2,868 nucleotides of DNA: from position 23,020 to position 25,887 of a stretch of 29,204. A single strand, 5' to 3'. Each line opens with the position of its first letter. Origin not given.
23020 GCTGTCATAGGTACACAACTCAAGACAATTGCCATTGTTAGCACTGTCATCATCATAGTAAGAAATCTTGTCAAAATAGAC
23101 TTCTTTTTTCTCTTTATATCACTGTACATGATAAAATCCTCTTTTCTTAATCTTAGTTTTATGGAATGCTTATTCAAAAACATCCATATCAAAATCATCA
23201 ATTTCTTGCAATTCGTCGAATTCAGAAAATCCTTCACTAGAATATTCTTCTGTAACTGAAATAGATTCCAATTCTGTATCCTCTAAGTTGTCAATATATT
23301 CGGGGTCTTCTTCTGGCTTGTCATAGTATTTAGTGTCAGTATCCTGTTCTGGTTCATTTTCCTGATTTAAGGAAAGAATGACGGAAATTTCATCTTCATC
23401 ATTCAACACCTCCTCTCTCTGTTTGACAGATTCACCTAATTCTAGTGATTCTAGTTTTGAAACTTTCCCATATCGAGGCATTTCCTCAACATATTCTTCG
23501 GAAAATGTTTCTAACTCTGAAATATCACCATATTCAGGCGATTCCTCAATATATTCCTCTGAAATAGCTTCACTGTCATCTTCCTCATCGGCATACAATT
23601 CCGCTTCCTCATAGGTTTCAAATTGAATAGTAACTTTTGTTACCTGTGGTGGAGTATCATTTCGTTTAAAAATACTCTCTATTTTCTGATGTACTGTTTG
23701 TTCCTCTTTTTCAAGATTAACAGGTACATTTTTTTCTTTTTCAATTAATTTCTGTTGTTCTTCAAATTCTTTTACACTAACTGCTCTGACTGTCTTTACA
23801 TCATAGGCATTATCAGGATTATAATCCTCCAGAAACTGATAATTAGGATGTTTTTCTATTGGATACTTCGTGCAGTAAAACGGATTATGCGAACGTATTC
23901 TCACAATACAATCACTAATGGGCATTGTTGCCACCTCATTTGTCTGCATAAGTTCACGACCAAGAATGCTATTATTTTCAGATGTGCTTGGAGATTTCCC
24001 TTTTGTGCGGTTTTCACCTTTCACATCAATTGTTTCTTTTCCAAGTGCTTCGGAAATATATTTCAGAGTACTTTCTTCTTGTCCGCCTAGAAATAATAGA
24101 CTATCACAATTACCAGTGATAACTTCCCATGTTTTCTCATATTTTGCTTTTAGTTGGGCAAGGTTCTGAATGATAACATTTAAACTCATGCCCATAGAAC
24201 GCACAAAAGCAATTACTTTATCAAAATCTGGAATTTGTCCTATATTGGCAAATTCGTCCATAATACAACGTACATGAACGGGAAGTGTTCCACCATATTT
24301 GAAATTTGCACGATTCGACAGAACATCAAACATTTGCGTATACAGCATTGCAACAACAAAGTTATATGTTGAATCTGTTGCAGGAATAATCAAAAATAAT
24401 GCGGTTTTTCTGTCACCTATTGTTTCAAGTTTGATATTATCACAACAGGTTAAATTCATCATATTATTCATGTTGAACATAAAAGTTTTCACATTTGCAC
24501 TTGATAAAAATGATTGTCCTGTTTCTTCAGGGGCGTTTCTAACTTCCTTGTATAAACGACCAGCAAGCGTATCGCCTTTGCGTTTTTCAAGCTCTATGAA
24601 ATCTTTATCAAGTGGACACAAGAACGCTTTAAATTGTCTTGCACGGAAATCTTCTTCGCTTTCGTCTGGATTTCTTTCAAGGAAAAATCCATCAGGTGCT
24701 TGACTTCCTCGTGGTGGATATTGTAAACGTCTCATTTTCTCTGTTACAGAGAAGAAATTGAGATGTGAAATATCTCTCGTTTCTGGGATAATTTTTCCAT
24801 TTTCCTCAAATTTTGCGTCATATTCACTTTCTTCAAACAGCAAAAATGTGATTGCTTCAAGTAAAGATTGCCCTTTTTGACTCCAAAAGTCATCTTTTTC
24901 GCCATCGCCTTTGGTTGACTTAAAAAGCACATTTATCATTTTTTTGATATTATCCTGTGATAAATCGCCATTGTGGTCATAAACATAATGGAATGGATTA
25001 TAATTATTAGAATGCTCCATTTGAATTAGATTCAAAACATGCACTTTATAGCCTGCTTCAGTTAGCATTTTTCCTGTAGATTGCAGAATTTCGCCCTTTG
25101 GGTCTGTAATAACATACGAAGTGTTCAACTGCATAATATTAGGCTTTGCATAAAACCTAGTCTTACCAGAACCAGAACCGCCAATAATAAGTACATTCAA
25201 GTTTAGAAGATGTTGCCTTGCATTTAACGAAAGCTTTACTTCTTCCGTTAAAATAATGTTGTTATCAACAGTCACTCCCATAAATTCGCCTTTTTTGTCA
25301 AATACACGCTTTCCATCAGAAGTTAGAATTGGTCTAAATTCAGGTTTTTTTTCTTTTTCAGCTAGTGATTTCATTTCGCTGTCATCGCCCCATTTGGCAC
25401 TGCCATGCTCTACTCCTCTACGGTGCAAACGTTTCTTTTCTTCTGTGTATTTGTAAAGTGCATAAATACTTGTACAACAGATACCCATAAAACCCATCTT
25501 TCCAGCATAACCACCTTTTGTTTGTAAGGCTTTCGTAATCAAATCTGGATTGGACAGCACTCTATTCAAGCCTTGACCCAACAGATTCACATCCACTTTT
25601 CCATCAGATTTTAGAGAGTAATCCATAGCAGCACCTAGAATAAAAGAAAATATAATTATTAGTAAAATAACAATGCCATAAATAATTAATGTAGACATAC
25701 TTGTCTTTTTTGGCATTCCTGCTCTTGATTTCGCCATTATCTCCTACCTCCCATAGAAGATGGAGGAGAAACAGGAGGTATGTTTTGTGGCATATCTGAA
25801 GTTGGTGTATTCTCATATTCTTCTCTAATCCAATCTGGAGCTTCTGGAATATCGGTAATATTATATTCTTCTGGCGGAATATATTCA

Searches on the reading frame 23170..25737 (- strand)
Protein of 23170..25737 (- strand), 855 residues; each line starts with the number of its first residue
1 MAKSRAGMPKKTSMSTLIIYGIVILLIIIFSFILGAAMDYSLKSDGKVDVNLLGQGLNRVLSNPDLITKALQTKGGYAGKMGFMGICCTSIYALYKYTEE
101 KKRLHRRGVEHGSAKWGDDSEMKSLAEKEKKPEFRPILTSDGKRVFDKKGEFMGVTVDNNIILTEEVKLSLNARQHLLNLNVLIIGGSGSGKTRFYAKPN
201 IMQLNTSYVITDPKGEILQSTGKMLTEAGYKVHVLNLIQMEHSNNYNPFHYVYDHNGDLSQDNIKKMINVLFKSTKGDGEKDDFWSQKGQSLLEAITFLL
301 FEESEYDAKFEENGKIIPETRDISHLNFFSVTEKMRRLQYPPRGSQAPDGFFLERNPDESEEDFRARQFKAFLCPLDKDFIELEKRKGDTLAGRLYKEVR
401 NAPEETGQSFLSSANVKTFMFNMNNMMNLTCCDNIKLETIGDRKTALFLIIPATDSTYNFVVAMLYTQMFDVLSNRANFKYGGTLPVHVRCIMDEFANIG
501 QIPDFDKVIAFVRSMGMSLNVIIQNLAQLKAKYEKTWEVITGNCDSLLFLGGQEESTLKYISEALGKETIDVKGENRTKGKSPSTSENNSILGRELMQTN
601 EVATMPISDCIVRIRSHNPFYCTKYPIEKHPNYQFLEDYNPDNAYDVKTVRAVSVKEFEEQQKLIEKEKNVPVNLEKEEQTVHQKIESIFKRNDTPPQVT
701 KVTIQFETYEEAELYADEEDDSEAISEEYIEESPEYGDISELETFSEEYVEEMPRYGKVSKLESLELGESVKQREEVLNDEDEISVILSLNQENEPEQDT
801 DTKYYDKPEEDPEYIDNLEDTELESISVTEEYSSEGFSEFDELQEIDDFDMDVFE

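Call 4: search_protein_families(library=pfam, proteins=[window:23170-25737:-], max_evalue=0.01)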
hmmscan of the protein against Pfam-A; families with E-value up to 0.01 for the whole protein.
window:23170-25737:- (855 aa): 3 families
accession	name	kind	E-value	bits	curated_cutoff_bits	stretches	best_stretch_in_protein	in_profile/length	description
PF02534.20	T4SS-DNA_transf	-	1.1e-64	219.5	20.1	2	397-624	213-442/468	Type IV secretory system Conjugative DNA transfer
PF12696.13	TraG-D_C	-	7.4e-35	120.1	22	1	488-606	1-125/126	TraM recognition site of TraD and TraG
PF10412.15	TrwB_AAD_bind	-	6.4e-14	52.1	20.5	1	489-614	246-375/387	Type IV secretion-system coupling protein DNA-binding domain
